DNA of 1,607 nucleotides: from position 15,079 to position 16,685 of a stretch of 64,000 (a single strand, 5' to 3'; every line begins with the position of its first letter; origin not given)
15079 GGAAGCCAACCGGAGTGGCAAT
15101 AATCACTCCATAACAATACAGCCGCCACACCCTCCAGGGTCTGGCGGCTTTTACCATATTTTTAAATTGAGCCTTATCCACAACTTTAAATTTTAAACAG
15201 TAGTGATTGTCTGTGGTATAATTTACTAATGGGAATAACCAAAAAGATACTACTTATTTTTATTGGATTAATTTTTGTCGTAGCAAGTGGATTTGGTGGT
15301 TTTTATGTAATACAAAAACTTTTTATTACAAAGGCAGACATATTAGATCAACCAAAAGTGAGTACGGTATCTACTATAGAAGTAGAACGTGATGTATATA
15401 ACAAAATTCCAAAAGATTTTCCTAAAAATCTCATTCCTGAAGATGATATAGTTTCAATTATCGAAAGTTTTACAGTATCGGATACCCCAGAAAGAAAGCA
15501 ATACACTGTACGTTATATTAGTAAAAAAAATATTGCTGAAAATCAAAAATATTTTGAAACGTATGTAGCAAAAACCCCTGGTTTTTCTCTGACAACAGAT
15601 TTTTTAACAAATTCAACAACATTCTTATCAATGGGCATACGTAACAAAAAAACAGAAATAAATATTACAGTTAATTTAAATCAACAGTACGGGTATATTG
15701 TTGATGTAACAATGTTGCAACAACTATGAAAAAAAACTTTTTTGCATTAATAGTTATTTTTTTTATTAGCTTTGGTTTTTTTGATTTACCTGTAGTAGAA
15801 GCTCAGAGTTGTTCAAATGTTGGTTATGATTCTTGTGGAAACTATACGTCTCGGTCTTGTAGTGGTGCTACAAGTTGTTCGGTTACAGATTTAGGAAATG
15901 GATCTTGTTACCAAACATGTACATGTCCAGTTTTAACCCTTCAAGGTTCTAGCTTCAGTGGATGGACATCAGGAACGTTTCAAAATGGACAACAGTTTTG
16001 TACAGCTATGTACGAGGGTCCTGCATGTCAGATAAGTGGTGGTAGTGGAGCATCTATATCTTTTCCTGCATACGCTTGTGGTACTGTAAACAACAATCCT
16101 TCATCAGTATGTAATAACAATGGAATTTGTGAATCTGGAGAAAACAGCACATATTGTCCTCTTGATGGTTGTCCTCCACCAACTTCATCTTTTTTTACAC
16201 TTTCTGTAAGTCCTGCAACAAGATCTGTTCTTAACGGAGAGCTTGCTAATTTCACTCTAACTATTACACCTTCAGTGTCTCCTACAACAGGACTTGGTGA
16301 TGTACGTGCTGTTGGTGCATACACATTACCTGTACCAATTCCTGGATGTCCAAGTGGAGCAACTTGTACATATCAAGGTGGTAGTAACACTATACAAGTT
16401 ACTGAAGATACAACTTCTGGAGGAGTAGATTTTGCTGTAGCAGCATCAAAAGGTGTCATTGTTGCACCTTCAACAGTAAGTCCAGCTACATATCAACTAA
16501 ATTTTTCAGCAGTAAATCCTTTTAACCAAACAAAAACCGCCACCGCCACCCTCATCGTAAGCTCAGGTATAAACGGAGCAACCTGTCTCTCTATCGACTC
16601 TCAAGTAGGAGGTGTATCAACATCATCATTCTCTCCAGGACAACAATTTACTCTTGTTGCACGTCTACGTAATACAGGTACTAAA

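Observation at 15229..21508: Tandemly duplicated two-gene surface-protein cassette with a 425-bp identical block: candidate variable adhesin system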

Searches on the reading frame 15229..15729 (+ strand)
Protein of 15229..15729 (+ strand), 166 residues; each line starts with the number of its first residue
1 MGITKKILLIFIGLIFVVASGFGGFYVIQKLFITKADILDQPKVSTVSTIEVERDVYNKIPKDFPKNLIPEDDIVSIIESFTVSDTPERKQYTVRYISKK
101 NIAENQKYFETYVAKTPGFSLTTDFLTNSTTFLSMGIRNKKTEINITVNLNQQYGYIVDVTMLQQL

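Call 6: search_protein_families(library=pfam, proteins=[window:15229-15729:+], max_evalue=1)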
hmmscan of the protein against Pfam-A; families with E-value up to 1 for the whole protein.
window:15229-15729:+ (166 aa): 1 family
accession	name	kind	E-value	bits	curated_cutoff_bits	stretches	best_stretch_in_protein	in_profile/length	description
PF09624.15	DUF2393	-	0.1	13.1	26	1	7-66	19-79/146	Protein of unknown function (DUF2393)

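Call 26: find_homologous_proteins(query=window:15229-15729:+, max_evalue=0.01)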
Query window:15229-15729:+ (166 aa): 4 proteins with E <= 0.01 among 50 candidates.
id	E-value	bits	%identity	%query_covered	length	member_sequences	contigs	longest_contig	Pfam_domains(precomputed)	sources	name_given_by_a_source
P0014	4.5e-100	350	100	100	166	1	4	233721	-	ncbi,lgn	-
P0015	6.4e-94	330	94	100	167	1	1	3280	-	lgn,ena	-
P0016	7.1e-77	274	77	99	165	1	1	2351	-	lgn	-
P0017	3.4e-74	266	75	99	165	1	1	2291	-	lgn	-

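Call 27: find_encoding_contigs(protein=P0014, flank=10000, max_places=10)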
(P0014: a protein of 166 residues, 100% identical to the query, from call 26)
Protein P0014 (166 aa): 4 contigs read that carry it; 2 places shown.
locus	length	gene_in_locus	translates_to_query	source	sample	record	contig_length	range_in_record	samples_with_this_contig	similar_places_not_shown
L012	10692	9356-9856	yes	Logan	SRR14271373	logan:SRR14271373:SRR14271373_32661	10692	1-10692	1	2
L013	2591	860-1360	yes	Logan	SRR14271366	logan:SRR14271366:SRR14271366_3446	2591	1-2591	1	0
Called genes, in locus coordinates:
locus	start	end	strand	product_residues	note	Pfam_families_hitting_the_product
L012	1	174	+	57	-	?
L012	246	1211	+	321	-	PF01193:RNA_pol_L, PF01000:RNA_pol_A_bac, PF03118:RNA_pol_A_CTD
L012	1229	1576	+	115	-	PF01196:Ribosomal_L17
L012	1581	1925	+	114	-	PF00572:Ribosomal_L13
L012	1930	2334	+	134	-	PF00380:Ribosomal_S9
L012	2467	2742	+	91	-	-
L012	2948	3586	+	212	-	PF01025:GrpE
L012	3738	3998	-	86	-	-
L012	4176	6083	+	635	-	PF00012:HSP70, PF06723:MreB_Mbl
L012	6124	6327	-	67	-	-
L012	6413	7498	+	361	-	PF00226:DnaJ, PF01556:DnaJ_C, PF00684:DnaJ_CXXCXGXG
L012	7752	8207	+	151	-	-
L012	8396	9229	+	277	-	-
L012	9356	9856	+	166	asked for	-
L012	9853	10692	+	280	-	?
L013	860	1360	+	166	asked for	-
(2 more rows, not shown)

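Call 28: find_encoding_contigs(protein=P0015, flank=10000, max_places=6)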
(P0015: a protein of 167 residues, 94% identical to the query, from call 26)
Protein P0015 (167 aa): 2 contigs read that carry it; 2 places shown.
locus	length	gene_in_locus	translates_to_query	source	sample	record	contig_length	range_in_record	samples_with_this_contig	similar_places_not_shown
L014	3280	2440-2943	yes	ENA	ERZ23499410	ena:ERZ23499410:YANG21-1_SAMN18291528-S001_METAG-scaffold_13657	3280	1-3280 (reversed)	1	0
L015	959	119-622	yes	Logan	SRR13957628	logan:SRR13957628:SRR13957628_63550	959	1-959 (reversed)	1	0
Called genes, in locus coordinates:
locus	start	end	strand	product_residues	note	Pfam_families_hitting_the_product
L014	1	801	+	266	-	?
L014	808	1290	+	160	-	-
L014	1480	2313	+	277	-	-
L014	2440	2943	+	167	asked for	-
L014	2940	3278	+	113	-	?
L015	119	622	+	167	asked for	-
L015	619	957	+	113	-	?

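Call 44: predict_structure(alignment_id=A2)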
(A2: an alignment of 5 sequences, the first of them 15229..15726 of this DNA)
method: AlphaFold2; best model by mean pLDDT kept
length: 166 residues; sequences in the alignment: 5
mean_pLDDT: 77.3   pTM: 0.63
mean pLDDT of the five models: 77.3, 76.8, 74.2, 74.0, 68.3
residues with pLDDT >= 90: 64; 70-90: 48; 50-70: 32; < 50: 22
segments of 3 or more residues with pLDDT < 50: 29-49
pLDDT, mean of each block of 10 residues (from residue 1): 62 64 52 42 39 69 88 91 81 94 95 91 89 85 93 93 87
secondary structure, 60 per line:
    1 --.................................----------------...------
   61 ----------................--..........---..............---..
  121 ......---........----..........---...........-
elements in order: H3-35 E52-54 E74-86 E89-98 H102-115 E119-126 E130-137 E142-151 E155-165

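Call 45: search_protein_representatives(alignment_id=A2)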
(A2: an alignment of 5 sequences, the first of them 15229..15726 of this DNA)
Query: 5 sequences, 167 profile positions. Proteins with E-value up to 0.001 (for the whole library): 193; up to 1e-10: 36; up to 1e-30: 3. The best 150 are listed.
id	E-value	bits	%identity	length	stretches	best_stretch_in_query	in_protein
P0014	1.1e-88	311.3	-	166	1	1-166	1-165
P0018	3.7e-53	195.7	-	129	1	33-167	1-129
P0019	4.8e-32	127.0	-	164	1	1-165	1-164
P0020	3.5e-30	120.9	-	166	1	1-165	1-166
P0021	9.4e-26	106.5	-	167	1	1-163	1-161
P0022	4.1e-25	104.5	-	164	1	1-163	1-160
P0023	7.0e-24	100.4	-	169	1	1-164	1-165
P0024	1.2e-23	99.7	-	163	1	1-165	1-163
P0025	1.8e-23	99.1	-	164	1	10-165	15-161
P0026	2.5e-23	98.6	-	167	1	1-164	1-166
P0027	7.2e-23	97.2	-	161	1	2-164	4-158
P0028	6.7e-21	90.8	-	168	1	1-166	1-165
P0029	7.8e-21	90.5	-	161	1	1-164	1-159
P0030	1.2e-20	89.9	-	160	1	1-165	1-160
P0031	2.9e-20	88.7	-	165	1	2-165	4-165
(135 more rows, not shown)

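Call 57: search_protein_families(library=ncbifam, proteins=[window:15229-15729:+], max_evalue=0.1)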
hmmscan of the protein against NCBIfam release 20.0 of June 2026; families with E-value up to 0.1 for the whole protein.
window:15229-15729:+ (166 aa): 1 family
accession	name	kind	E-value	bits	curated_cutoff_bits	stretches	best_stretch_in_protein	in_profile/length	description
NF004285.1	PRK05696.1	equivalog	0.097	12.5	179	0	4-68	18-81/171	flagellar basal body-associated protein FliL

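Call 84: search_solved_structures(query=A3, max_evalue=10)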
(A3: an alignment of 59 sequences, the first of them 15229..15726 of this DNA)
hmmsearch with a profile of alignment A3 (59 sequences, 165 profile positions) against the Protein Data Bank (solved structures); distinct sequences matched with E-value up to 10: 15.
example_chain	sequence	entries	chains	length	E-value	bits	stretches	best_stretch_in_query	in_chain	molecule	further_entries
7kep_A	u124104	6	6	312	0.039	16.8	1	4-61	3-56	Beta-lactamase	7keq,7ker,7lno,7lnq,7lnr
9hmf_O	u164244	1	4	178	0.068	16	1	4-51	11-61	Flagellar protein FliL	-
6ncl_a0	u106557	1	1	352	0.14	15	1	6-36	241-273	P14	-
3wxp_A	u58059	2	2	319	0.17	14.7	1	4-52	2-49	Endoglucanase A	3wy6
3vgi_A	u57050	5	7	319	0.17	14.7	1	4-52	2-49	Endoglucanase A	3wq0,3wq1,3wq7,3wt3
3wr0_A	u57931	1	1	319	0.18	14.7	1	4-52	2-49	Endoglucanase A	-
4gb7_A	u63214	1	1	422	0.42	13.5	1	3-43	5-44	6-aminohexanoate-dimer hydrolase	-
5nc6_B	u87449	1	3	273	0.48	13.3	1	1-66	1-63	Peptidoglycan N-acetylglucosamine deacetylase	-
9ymz_A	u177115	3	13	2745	0.57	13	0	7-48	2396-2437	Inositol 1,4,5-trisphosphate-gated calcium channel ITPR2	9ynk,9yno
9ykk_A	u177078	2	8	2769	0.59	13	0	7-48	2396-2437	Inositol 1,4,5-trisphosphate-gated calcium channel ITPR2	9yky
9yli_A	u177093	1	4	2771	0.59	13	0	7-48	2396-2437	Inositol 1,4,5-trisphosphate-gated calcium channel ITPR2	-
12ad_A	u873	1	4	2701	0.63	12.9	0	7-41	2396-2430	Inositol 1,4,5-trisphosphate-gated calcium channel ITPR2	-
12ai_A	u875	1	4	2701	0.63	12.9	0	7-41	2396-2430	Inositol 1,4,5-trisphosphate-gated calcium channel ITPR2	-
3csr_A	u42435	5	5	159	0.74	12.7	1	96-122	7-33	Morphogenesis protein 1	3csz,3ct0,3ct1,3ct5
5o4u_A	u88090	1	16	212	2.5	10.9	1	7-72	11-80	Flagellin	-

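Call 86: find_encoding_contigs(protein=P0016, flank=10000, max_places=6)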
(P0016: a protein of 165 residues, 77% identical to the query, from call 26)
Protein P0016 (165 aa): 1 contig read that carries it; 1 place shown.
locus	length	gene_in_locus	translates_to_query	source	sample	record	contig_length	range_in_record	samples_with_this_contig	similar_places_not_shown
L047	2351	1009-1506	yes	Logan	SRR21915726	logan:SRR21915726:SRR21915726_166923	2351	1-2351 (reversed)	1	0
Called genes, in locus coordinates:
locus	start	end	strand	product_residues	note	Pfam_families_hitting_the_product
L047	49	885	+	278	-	-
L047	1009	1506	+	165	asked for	-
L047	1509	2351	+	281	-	?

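Call 87: find_encoding_contigs(protein=P0017, flank=10000, max_places=6)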
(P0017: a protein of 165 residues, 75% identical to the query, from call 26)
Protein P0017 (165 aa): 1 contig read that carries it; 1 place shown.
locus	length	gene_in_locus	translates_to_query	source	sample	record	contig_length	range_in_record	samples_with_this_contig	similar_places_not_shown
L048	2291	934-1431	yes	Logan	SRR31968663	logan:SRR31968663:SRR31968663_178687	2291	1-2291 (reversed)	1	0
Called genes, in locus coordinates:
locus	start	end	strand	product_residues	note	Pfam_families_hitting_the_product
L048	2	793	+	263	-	?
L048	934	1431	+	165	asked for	-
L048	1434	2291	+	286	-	?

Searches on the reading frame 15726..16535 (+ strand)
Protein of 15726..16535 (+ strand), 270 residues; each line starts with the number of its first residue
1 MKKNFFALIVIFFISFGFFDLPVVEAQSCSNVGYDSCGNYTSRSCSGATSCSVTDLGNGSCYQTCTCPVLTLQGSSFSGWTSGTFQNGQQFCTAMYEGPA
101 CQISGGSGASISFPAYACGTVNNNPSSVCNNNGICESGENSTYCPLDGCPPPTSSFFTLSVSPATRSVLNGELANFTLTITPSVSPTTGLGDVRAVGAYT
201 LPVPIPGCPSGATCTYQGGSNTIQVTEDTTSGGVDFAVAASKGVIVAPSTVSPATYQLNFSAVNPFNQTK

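Call 55: find_homologous_proteins(query=window:15726-16535:+, max_evalue=0.001)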
Query window:15726-16535:+: 885 candidates shared short words with the query, none scored E <= 0.001.
